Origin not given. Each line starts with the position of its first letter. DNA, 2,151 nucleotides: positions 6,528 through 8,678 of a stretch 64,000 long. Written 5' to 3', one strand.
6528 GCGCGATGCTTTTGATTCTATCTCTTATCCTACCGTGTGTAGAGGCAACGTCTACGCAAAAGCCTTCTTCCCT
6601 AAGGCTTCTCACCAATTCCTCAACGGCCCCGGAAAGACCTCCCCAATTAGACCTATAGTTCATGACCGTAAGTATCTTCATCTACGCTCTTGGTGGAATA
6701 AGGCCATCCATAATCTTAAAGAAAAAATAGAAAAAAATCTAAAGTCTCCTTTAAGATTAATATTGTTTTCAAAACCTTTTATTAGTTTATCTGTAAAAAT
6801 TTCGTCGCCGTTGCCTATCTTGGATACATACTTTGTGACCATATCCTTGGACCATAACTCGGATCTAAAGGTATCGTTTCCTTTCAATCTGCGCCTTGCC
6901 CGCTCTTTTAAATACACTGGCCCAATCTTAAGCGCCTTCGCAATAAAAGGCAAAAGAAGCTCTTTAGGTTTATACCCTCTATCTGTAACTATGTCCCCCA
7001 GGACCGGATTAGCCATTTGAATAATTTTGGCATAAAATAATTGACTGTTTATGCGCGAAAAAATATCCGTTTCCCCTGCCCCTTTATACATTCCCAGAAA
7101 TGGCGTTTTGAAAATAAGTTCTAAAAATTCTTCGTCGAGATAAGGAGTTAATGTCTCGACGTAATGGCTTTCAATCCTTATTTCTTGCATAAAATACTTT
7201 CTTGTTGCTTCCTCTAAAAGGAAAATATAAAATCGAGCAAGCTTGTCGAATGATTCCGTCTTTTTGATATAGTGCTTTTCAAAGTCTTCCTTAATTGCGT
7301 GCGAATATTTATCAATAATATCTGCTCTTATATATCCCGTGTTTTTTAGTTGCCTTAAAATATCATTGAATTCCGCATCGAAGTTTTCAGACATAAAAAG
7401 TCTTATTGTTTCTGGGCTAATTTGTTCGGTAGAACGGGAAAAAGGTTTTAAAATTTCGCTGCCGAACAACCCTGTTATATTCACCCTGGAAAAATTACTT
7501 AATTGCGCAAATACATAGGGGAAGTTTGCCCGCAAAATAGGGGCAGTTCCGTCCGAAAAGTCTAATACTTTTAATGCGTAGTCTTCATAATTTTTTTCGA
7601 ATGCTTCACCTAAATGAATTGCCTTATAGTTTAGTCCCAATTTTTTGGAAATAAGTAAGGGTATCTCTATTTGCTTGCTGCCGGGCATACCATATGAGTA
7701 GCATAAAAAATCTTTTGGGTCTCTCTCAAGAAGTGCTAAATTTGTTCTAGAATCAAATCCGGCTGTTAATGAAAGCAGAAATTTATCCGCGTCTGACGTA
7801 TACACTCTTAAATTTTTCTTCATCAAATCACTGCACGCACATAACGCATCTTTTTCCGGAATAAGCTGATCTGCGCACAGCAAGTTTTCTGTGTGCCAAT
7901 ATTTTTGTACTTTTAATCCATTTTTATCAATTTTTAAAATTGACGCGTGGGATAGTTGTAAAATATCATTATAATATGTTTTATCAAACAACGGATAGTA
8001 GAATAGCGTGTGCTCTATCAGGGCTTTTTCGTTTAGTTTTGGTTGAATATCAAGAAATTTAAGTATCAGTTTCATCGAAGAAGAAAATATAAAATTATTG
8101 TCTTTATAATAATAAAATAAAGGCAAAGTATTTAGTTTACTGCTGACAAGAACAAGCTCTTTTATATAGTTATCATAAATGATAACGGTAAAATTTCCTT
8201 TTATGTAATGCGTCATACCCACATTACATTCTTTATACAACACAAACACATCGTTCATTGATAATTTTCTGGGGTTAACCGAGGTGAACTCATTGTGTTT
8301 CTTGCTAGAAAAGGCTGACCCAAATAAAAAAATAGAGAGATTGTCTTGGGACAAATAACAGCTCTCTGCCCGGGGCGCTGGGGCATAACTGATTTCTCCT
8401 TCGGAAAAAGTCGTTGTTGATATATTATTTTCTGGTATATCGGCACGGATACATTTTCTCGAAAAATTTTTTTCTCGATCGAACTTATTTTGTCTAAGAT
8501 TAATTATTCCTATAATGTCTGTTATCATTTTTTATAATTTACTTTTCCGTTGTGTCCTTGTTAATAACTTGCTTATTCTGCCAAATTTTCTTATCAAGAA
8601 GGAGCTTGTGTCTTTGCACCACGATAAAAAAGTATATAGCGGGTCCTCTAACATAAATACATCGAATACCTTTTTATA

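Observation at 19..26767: AT-rich 27-kb glycan locus with an unusual tailoring-enzyme set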

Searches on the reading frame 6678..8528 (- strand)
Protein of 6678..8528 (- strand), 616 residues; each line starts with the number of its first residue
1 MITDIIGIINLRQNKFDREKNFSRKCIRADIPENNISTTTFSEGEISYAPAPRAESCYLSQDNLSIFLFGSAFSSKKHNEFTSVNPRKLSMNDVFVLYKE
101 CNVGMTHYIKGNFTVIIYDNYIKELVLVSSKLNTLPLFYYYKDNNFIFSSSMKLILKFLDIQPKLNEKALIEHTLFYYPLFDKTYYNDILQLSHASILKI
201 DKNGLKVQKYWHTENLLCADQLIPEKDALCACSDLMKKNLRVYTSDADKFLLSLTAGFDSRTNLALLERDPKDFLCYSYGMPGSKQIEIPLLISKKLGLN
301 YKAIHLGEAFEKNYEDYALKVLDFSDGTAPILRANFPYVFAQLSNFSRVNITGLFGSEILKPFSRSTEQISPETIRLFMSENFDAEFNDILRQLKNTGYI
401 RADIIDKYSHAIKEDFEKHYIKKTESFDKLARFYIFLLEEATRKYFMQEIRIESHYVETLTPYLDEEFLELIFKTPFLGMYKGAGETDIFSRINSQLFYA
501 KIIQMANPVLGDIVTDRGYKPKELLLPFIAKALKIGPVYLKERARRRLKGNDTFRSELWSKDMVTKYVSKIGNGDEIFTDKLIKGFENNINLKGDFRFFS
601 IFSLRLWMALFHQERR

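Call 4: search_protein_families(library=pfam, proteins=[window:6678-8528:-], max_evalue=0.001)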
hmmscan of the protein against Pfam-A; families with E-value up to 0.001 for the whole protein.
window:6678-8528:- (616 aa): 1 family
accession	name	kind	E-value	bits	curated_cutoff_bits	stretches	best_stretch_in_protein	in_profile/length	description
PF13537.11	GATase_7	-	1.7e-07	31.7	25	1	97-156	61-122/123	Glutamine amidotransferase domain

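Call 8: search_protein_families(library=ncbifam, proteins=[window:6678-8528:-], max_evalue=0.001)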
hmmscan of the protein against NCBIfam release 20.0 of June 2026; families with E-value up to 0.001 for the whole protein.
window:6678-8528:- (616 aa): 5 families
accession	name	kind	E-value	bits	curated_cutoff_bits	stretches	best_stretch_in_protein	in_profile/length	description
TIGR01536.1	asn_synth_AEB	equivalog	4.4e-21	75.5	267.1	1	96-477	107-484/517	asparagine synthase (glutamine-hydrolyzing)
NF033535.1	lass_lactam_cya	exception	1.6e-15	56.7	525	1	106-214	116-224/668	lasso peptide isopeptide bond-forming cyclase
TIGR03108.1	eps_aminotran_1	hypoth_equivalog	5.3e-10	38.6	816.9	1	105-267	115-278/628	XrtA/PEP-CTERM system amidotransferase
TIGR03104.1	trio_amidotrans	equivalog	1.3e-09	36.9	570.1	1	98-282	108-296/589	N-acetylglutaminylglutamine amidotransferase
NF006949.0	PRK09431.1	equivalog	1.3e-05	23.9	499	1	95-157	104-167/554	asparagine synthase B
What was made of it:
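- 6678..8528 (-): AsnL2: AsnB/beta-lactam-synthetase-like adenylating enzyme without the glutaminase cysteine. TIGR01536 75 bits, below its cut-off (call 8).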

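Call 25: search_solved_structures(query=window:6678-8528:-, max_evalue=0.01)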
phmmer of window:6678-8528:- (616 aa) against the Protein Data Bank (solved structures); distinct sequences matched with E-value up to 0.01: 1.
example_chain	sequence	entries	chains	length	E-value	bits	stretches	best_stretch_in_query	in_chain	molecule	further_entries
7ylz_A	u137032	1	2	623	4.4e-09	39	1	98-262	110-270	hydroxyamidotransferase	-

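Call 44: search_solved_structures(query=A4, max_evalue=0.1)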
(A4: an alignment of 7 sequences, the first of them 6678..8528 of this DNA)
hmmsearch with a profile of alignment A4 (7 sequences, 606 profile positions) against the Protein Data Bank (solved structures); distinct sequences matched with E-value up to 0.1: 9.
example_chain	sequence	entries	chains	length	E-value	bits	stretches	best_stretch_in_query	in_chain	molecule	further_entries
7ylz_A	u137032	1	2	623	2.1e-12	49.5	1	80-299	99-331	hydroxyamidotransferase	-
1ct9_A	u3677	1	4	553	4.1e-10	41.9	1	48-148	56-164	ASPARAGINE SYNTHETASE B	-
8sue_A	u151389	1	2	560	2.3e-07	32.8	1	81-298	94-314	Asparagine synthetase [glutamine-hydrolyzing]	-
6gq3_A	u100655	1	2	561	2.3e-07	32.8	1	81-298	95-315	Asparagine synthetase [glutamine-hydrolyzing]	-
9b6c_A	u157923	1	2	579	1.2e-06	30.4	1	81-298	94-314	Asparagine synthetase [glutamine-hydrolyzing]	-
1q15_A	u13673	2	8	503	0.00018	23.2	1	94-351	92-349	CarA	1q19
1jgt_A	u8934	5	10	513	0.00088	21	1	180-297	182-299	BETA-LACTAM SYNTHETASE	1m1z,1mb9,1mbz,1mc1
2pg3_A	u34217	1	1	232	0.012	17.2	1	243-296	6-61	Queuosine biosynthesis protein queC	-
3bl5_A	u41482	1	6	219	0.049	15.2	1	239-293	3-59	Queuosine biosynthesis protein queC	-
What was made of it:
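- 6678..8528 (-): The profile hits 7ylz hydroxyamidotransferase at 2e-12, AsnB, CarA and beta-lactam synthetase (call 44).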
